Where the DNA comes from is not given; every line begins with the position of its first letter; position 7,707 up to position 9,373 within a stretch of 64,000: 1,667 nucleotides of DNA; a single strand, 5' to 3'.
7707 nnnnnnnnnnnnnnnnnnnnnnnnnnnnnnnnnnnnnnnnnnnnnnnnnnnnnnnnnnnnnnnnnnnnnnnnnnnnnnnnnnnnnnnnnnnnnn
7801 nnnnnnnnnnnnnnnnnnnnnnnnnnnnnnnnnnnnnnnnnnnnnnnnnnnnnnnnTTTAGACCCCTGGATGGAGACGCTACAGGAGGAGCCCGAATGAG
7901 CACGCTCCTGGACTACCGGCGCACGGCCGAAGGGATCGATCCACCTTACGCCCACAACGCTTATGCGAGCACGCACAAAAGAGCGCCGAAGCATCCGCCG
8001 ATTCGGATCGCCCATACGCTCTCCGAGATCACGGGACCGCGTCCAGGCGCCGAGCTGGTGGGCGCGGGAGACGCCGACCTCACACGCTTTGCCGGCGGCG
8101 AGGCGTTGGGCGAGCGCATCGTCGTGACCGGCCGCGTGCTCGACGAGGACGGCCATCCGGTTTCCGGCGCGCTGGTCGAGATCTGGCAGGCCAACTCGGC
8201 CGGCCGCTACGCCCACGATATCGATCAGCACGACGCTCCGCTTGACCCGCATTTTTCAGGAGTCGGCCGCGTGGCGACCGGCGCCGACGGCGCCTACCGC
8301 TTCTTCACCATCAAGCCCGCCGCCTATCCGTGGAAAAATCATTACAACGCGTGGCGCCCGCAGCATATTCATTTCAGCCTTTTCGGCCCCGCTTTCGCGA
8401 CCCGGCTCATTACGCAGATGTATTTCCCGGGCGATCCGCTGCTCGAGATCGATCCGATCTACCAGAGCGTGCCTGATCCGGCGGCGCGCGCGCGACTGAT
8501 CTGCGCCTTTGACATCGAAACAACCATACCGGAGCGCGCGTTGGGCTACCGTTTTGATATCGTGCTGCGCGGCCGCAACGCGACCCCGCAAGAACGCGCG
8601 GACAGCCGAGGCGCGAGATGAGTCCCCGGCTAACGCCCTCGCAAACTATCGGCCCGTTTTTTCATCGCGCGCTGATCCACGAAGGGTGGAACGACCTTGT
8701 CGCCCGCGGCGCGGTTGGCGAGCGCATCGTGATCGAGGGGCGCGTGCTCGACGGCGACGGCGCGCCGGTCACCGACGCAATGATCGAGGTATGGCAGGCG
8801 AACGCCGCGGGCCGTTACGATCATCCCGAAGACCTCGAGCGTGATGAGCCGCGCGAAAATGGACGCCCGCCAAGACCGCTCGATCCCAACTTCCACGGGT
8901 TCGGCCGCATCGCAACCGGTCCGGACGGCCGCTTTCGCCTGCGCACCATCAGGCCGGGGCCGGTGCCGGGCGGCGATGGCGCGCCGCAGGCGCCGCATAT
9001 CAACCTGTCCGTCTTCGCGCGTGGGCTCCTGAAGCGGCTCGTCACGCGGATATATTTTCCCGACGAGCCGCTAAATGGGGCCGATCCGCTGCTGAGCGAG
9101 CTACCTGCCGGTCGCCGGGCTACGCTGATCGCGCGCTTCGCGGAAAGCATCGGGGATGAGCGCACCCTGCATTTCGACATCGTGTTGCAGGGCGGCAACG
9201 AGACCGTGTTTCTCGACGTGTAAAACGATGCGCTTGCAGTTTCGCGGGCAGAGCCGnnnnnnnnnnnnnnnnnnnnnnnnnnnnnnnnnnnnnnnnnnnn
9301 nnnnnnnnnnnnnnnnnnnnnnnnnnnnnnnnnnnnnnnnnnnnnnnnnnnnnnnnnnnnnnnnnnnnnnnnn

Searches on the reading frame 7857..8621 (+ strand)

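Call 30: search_protein_families(library=pfam, proteins=[window:7857-8621:+], max_evalue=0.001)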
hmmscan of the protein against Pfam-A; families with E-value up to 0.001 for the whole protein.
window:7857-8621:+ (254 aa): 3 families
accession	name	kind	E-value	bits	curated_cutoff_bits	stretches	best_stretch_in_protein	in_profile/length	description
PF00775.27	Dioxygenase_C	-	5e-50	169.9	27.3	1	60-239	3-182/182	Dioxygenase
PF12391.13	PCDO_beta_N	-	2e-05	24.6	24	1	20-54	1-34/34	Protocatechuate 3,4-dioxygenase beta subunit N terminal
PF13620.12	CarboxypepD_reg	-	4.4e-05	24.2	32.3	1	90-158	2-51/82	Carboxypeptidase regulatory-like domain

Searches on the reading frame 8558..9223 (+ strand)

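Call 30: search_protein_families(library=pfam, proteins=[window:8558-9223:+], max_evalue=0.001)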
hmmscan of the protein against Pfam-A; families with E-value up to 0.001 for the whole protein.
window:8558-9223:+ (221 aa): 1 family
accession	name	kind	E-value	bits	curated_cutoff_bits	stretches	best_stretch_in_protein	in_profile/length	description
PF00775.27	Dioxygenase_C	-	6.7e-24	84.8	27.3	1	52-212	25-182/182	Dioxygenase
